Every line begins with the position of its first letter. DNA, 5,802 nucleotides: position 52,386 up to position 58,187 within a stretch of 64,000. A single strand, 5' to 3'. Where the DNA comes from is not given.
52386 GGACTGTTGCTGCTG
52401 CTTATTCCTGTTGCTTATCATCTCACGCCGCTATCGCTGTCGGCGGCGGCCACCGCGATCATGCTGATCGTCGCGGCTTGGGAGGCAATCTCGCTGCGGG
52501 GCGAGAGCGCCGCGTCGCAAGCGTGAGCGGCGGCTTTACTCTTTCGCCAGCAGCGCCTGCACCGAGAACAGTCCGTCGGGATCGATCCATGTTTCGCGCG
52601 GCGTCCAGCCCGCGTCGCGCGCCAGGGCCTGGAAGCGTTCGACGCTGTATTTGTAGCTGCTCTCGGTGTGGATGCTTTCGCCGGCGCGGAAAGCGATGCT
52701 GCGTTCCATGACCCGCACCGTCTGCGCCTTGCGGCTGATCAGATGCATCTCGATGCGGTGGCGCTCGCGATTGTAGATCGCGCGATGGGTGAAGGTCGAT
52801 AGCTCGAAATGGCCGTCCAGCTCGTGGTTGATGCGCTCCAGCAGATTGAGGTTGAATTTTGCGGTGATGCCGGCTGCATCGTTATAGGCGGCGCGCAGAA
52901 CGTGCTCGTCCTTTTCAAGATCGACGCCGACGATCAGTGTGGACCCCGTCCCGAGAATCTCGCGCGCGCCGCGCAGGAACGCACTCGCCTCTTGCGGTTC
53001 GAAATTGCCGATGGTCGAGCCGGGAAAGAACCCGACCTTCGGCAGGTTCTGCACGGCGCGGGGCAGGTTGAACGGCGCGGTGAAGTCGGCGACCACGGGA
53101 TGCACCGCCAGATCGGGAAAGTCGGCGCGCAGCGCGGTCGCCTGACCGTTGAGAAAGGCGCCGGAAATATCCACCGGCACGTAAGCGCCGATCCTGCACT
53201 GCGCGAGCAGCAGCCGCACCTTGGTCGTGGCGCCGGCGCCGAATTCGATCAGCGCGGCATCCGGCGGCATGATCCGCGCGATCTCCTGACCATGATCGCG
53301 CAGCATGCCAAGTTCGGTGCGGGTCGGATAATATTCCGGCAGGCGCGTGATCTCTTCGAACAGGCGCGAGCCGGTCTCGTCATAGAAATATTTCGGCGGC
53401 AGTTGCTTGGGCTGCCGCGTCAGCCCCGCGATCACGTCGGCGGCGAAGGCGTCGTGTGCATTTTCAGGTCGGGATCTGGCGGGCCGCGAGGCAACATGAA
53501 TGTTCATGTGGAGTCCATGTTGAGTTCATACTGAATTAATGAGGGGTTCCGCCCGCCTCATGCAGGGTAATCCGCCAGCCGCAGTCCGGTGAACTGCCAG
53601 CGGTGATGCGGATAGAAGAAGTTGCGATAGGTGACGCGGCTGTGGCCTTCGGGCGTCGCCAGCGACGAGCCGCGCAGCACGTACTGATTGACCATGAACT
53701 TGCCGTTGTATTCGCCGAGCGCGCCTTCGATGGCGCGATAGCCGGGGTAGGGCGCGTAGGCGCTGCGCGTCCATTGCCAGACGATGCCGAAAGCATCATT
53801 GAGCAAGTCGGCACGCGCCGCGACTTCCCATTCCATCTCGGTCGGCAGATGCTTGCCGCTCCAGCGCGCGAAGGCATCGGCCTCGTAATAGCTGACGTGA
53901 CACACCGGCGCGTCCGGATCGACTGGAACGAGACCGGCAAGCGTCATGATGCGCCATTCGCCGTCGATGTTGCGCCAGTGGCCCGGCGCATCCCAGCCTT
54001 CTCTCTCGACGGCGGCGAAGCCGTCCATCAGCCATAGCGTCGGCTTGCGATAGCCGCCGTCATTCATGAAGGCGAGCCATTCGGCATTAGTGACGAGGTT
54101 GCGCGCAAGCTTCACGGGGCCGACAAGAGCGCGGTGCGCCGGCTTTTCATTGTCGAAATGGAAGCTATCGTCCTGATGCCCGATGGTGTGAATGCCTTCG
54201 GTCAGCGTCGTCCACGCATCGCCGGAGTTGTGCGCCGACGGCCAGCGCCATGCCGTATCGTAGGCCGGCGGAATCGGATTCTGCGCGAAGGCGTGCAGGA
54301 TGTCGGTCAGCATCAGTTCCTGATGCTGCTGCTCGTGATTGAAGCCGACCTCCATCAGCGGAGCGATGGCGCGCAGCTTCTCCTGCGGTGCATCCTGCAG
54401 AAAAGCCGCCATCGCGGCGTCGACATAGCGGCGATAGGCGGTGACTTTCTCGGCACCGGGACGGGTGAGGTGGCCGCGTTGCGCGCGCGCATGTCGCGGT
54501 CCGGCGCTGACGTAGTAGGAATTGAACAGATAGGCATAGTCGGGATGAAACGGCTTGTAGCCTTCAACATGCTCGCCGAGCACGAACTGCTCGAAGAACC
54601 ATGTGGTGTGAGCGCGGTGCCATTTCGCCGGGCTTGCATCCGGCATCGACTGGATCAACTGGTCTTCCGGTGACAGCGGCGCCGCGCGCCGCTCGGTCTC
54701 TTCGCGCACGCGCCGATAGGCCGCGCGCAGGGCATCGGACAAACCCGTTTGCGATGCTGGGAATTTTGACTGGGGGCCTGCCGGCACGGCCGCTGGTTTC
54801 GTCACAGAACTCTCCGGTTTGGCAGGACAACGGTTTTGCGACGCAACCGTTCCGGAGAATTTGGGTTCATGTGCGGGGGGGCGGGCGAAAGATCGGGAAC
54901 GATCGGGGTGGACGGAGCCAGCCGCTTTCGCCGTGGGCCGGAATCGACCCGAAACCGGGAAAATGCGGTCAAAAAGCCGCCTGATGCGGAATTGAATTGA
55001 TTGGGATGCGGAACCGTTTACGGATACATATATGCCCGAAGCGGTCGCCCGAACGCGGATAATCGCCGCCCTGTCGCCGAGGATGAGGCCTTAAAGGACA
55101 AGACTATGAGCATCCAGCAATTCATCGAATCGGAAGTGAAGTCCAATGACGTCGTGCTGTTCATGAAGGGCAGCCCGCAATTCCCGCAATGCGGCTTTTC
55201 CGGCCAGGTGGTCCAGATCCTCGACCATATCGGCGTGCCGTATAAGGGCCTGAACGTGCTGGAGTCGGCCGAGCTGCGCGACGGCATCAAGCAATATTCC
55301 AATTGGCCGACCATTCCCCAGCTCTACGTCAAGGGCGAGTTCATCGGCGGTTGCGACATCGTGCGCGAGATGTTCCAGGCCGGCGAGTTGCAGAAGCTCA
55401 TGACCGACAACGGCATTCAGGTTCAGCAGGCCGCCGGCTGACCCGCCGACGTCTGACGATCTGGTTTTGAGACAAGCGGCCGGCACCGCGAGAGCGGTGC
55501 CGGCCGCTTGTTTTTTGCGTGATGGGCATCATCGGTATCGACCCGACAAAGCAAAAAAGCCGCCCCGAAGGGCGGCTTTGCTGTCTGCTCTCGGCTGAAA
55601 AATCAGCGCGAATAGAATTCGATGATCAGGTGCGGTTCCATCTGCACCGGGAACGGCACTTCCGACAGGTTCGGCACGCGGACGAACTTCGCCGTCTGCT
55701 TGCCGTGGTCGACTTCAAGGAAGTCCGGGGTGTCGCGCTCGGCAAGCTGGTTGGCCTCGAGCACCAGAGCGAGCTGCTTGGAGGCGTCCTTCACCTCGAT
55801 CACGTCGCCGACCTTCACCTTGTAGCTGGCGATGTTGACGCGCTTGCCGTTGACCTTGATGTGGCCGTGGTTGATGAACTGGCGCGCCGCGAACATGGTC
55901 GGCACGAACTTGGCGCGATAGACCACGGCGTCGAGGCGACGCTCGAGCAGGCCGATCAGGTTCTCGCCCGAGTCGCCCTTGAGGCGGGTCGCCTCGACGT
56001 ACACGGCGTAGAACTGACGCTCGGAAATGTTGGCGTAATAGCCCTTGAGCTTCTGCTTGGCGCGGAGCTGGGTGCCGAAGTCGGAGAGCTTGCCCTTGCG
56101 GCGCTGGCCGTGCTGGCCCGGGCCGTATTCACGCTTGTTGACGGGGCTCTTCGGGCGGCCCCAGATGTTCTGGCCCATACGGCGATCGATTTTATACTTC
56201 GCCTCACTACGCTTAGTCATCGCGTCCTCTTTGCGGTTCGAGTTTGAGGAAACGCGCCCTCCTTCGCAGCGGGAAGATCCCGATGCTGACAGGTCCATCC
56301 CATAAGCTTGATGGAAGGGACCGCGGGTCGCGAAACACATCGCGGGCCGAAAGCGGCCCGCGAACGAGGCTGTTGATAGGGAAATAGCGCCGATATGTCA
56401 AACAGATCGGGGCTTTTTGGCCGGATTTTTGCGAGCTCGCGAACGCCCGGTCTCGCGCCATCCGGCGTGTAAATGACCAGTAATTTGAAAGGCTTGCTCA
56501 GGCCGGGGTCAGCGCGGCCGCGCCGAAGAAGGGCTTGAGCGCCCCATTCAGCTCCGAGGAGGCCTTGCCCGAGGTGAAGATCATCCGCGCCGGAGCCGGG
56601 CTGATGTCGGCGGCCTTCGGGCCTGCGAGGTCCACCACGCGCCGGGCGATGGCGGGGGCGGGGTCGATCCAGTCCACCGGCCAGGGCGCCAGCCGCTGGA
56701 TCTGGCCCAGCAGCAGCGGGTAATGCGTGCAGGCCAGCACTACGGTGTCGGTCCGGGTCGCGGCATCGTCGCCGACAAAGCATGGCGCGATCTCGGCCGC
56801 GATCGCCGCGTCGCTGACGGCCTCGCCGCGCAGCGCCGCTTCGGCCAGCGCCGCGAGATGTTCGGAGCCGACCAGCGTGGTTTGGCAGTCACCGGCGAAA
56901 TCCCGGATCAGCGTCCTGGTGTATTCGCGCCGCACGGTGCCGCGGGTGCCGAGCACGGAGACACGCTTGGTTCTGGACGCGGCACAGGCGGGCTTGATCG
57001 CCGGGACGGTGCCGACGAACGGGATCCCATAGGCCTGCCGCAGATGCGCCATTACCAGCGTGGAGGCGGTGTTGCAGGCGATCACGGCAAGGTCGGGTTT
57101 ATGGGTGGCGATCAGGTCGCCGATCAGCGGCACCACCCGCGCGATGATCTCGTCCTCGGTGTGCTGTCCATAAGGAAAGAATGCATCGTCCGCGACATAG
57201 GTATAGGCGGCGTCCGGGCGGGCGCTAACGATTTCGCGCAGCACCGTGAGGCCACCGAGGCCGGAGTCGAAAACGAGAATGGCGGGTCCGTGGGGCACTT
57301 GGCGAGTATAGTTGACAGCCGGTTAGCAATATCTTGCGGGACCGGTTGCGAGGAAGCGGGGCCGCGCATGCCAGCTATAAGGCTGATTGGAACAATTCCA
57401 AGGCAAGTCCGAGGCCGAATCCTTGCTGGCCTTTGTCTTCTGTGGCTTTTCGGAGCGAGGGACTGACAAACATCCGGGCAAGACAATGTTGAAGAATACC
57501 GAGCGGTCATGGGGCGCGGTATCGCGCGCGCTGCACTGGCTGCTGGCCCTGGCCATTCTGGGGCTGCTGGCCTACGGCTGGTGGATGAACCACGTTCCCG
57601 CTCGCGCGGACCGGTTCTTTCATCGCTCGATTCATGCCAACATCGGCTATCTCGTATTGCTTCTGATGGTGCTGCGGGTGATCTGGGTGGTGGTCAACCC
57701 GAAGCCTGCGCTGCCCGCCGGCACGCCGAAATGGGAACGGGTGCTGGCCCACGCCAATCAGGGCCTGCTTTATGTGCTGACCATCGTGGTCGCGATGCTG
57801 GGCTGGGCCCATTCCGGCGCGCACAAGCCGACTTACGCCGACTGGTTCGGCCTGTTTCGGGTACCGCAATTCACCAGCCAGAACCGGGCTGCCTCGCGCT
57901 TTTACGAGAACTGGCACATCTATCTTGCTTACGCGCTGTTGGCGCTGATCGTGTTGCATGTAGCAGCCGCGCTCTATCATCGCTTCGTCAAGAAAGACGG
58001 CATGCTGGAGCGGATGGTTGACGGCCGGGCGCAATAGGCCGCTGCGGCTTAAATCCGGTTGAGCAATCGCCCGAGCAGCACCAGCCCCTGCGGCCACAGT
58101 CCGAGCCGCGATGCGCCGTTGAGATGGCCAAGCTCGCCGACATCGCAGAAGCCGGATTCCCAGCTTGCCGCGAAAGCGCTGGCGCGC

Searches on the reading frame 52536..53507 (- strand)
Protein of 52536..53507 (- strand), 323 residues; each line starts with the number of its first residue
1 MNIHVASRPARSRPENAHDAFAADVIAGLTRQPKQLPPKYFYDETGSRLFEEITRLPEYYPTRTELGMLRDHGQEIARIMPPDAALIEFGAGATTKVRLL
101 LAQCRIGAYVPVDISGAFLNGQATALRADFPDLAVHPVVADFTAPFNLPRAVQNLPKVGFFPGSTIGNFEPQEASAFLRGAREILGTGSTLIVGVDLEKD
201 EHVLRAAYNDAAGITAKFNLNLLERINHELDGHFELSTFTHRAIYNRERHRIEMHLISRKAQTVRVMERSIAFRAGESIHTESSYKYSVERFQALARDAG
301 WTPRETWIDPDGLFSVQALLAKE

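Call 35: search_protein_families(library=pfam, proteins=[window:52536-53507:-], max_evalue=0.00001)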
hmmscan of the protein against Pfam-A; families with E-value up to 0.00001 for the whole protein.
window:52536-53507:- (323 aa): 1 family
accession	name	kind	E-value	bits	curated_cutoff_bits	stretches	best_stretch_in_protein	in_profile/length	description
PF10017.15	Methyltransf_33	-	1.2e-114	382.9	23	1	21-318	1-301/304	Histidine-specific methyltransferase, SAM-dependent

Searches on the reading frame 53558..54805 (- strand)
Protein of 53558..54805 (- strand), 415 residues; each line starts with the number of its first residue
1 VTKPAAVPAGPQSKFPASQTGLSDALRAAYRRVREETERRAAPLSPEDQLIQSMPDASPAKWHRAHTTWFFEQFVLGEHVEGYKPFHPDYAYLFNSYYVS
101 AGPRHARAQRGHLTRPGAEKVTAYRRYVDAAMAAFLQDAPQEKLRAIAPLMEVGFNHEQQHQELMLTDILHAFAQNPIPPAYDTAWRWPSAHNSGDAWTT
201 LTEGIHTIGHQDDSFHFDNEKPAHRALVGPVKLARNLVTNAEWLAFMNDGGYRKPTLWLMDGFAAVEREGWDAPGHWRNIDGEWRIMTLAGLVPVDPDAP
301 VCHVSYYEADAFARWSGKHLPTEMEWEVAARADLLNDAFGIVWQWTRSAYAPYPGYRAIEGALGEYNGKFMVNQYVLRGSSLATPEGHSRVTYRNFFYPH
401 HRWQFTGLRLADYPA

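Call 35: search_protein_families(library=pfam, proteins=[window:53558-54805:-], max_evalue=0.00001)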
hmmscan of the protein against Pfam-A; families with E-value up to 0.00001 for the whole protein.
window:53558-54805:- (415 aa): 2 families
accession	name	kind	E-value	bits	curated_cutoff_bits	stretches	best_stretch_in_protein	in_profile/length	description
PF03781.23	FGE-sulfatase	-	2.9e-29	102.9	23.3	1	200-334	7-126/255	Sulfatase-modifying factor enzyme 1-like domain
PF12867.12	DinB_2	-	4.6e-07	30.8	24.8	1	29-164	1-127/128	DinB superfamily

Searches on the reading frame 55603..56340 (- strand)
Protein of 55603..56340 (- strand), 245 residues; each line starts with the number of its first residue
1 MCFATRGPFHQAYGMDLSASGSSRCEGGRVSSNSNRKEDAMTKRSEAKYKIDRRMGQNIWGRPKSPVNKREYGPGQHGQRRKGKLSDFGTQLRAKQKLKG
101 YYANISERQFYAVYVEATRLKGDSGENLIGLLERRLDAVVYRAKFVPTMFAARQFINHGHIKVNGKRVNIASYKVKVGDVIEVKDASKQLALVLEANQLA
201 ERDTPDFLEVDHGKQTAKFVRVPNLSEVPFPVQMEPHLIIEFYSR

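Call 69: search_protein_families(library=pfam, proteins=[window:55603-56340:-], max_evalue=0.0001)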
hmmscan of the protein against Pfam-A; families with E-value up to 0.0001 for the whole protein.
window:55603-56340:- (245 aa): 2 families
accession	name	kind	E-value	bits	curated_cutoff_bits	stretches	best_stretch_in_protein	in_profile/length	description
PF00163.24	Ribosomal_S4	-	6.4e-24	84.9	23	1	45-133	3-95/95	Ribosomal protein S4/S9 N-terminal domain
PF01479.30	S4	-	2e-20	72.7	22.8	1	134-181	1-48/48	S4 domain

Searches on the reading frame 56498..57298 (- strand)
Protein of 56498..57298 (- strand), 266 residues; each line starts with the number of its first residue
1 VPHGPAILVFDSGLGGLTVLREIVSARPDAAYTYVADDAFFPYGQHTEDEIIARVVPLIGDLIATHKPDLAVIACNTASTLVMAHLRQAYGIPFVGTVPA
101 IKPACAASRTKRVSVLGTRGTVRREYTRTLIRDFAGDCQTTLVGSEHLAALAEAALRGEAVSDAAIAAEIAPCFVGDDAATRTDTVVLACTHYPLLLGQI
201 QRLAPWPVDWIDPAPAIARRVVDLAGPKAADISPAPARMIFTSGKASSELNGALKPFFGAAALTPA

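Call 69: search_protein_families(library=pfam, proteins=[window:56498-57298:-], max_evalue=0.0001)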
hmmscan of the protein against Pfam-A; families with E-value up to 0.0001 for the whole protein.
window:56498-57298:- (266 aa): 1 family
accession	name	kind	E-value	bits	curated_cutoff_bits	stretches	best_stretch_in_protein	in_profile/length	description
PF01177.27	Asp_Glu_race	-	9.6e-19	68.4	31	1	20-220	16-210/211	Asp/Glu/Hydantoin racemase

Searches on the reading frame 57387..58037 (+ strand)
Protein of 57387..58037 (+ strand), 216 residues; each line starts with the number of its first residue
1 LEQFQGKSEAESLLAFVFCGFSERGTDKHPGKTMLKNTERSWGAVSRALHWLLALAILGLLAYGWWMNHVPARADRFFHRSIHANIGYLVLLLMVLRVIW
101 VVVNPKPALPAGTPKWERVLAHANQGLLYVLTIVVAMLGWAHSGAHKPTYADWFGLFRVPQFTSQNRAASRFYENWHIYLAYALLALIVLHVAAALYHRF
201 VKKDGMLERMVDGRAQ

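Call 69: search_protein_families(library=pfam, proteins=[window:57387-58037:+], max_evalue=0.0001)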
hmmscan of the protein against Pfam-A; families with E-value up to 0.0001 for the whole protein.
window:57387-58037:+ (216 aa): 1 family
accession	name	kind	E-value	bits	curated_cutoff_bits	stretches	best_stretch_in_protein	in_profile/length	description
PF01292.26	Ni_hydr_CYTB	-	2.5e-29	102.8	30.1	1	42-213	2-179/179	Prokaryotic cytochrome b561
